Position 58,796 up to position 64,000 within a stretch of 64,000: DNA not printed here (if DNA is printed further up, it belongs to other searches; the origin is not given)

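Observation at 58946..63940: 1664-aa Ser/Thr kinase-STAND ATPase-TPR-GAF-sigma54 activator fusion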

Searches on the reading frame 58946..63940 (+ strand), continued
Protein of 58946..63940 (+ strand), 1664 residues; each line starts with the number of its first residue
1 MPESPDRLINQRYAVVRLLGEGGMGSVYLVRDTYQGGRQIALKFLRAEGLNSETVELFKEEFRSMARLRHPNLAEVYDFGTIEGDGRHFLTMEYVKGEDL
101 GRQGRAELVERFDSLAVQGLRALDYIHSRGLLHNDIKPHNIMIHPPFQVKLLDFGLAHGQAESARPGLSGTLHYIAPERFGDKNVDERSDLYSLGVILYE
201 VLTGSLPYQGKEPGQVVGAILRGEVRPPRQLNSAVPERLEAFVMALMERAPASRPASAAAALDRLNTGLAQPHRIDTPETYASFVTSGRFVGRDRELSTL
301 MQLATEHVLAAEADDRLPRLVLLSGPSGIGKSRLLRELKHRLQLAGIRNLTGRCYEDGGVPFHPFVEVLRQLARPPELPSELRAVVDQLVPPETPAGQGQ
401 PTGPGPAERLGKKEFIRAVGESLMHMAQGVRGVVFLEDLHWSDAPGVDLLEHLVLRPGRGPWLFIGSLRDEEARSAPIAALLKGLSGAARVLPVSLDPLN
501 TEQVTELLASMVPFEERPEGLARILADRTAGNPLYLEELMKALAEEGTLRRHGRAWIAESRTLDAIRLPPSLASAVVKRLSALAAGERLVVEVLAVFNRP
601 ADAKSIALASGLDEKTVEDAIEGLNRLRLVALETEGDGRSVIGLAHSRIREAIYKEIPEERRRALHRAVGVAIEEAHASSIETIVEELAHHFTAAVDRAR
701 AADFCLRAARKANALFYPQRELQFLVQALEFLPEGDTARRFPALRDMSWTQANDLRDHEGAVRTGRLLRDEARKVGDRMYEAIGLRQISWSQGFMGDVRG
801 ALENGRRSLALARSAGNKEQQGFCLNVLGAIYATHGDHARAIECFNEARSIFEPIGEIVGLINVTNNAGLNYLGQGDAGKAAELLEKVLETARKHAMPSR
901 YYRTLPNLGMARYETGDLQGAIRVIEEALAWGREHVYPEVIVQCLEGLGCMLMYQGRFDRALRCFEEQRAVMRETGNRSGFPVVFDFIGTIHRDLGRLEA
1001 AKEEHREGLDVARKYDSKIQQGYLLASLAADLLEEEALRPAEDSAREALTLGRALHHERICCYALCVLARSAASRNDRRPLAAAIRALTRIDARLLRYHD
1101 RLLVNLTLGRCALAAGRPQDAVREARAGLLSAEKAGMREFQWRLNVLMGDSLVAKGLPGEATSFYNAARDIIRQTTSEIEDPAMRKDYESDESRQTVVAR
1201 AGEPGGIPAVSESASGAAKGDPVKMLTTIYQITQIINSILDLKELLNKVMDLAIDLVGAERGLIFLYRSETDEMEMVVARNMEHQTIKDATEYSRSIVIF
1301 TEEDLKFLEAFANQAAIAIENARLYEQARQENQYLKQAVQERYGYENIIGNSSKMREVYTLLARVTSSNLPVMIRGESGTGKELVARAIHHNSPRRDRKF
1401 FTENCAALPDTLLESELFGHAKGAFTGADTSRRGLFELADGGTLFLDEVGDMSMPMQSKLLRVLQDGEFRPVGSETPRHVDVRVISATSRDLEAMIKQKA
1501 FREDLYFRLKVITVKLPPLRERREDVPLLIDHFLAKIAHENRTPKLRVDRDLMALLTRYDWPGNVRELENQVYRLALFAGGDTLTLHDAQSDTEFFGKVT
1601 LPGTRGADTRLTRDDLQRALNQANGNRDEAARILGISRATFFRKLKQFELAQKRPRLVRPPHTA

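Call 45: find_encoding_contigs(protein=P0011, flank=7000, max_places=1)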
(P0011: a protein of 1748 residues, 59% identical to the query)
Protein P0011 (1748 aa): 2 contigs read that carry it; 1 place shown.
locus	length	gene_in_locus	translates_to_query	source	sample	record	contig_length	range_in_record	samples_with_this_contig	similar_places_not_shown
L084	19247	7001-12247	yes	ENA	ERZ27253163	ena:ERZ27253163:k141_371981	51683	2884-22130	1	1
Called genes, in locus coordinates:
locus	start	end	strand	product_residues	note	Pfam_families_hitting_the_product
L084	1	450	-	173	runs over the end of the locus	-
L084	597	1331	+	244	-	-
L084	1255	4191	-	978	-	PF01663:Phosphodiest, PF13424:TPR_12 (faint), PF14559:TPR_19 (weak), PF13432:TPR_16 (weak), PF13431:TPR_17 (weak), PF14559:TPR_19 (weak), PF13428:TPR_14 (weak), PF14559:TPR_19 (weak), +12 more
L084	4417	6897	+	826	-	PF20972:MASE9 (weak), PF13487:HD_5, PF01966:HD, PF01590:GAF, PF13185:GAF_2, PF13492:GAF_3, PF00990:GGDEF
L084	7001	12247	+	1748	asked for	PF00069:Pkinase, PF07714:PK_Tyr_Ser-Thr, PF13191:AAA_16, PF17874:TPR_MalT, PF13424:TPR_12, PF01590:GAF, PF13185:GAF_2, PF13492:GAF_3, +10 more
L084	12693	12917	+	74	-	-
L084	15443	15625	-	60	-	-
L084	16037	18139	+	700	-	PF01590:GAF, PF13185:GAF_2, PF13492:GAF_3, PF00158:Sigma54_activat, PF14532:Sigma54_activ_2, PF07728:AAA_5, PF25601:AAA_lid_14, PF02954:HTH_8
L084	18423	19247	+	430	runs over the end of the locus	PF00158:Sigma54_activat, PF13191:AAA_16 (weak), PF14532:Sigma54_activ_2, PF00004:AAA (weak), PF07728:AAA_5, PF25601:AAA_lid_14, PF02954:HTH_8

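Call 57: find_encoding_contigs(protein=P0020, flank=7000, max_places=1)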
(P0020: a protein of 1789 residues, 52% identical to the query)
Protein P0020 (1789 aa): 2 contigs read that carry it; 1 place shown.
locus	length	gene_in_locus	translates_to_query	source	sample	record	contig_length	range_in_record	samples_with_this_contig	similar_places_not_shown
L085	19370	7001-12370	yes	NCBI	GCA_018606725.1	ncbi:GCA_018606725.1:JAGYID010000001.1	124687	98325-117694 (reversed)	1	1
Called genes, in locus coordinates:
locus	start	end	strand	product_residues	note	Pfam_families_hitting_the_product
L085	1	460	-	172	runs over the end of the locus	-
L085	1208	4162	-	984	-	PF01663:Phosphodiest, PF00515:TPR_1 (faint), PF07719:TPR_2 (faint), PF12895:ANAPC3 (faint), PF14559:TPR_19, PF13432:TPR_16 (weak), PF13424:TPR_12 (weak), PF14559:TPR_19, +10 more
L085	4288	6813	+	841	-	PF13487:HD_5, PF01966:HD, PF01590:GAF, PF13185:GAF_2 (weak), PF13492:GAF_3, PF00990:GGDEF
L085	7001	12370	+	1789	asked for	PF00069:Pkinase, PF07714:PK_Tyr_Ser-Thr, PF13191:AAA_16, PF13424:TPR_12, PF01590:GAF, PF13185:GAF_2, PF13492:GAF_3, PF00158:Sigma54_activat, +8 more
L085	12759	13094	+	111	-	-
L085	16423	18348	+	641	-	PF01590:GAF, PF13185:GAF_2, PF13492:GAF_3, PF00158:Sigma54_activat, PF14532:Sigma54_activ_2, PF07728:AAA_5 (weak), PF25601:AAA_lid_14, PF02954:HTH_8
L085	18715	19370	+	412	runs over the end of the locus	PF00158:Sigma54_activat, PF14532:Sigma54_activ_2, PF00004:AAA (weak), PF07728:AAA_5, PF25601:AAA_lid_14, PF02954:HTH_8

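Call 58: find_encoding_contigs(protein=P0037, flank=7000, max_places=1)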
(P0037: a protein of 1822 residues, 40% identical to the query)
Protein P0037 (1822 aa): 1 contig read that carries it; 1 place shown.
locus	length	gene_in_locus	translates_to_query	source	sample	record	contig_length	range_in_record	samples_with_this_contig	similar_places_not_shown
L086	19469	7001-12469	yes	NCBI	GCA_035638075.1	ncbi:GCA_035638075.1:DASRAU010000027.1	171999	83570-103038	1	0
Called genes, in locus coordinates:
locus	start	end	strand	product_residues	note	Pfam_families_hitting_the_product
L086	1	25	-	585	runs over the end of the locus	PF05580:Peptidase_S55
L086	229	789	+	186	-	-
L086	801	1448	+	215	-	PF13590:DUF4136 (weak)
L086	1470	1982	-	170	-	-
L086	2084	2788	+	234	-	-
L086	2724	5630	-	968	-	PF13181:TPR_8 (faint), PF01663:Phosphodiest, PF14559:TPR_19 (faint), PF13428:TPR_14 (faint), PF00515:TPR_1 (faint), PF07719:TPR_2 (faint), PF13432:TPR_16 (weak), PF13424:TPR_12 (weak), +5 more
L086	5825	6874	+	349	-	PF17669:DUF5529 (faint), PF00990:GGDEF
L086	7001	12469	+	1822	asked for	PF00069:Pkinase, PF07714:PK_Tyr_Ser-Thr, PF13191:AAA_16, PF01590:GAF, PF13185:GAF_2, PF13492:GAF_3, PF00158:Sigma54_activat, PF14532:Sigma54_activ_2, +4 more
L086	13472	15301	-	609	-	PF20695:UbiD_N, PF01977:UbiD, PF20696:UbiD_C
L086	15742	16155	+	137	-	-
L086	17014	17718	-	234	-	PF09664:DUF2399 (weak)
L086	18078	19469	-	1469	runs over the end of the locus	-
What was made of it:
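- L086 has only this bEBP next to the peptide genes (call 58).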
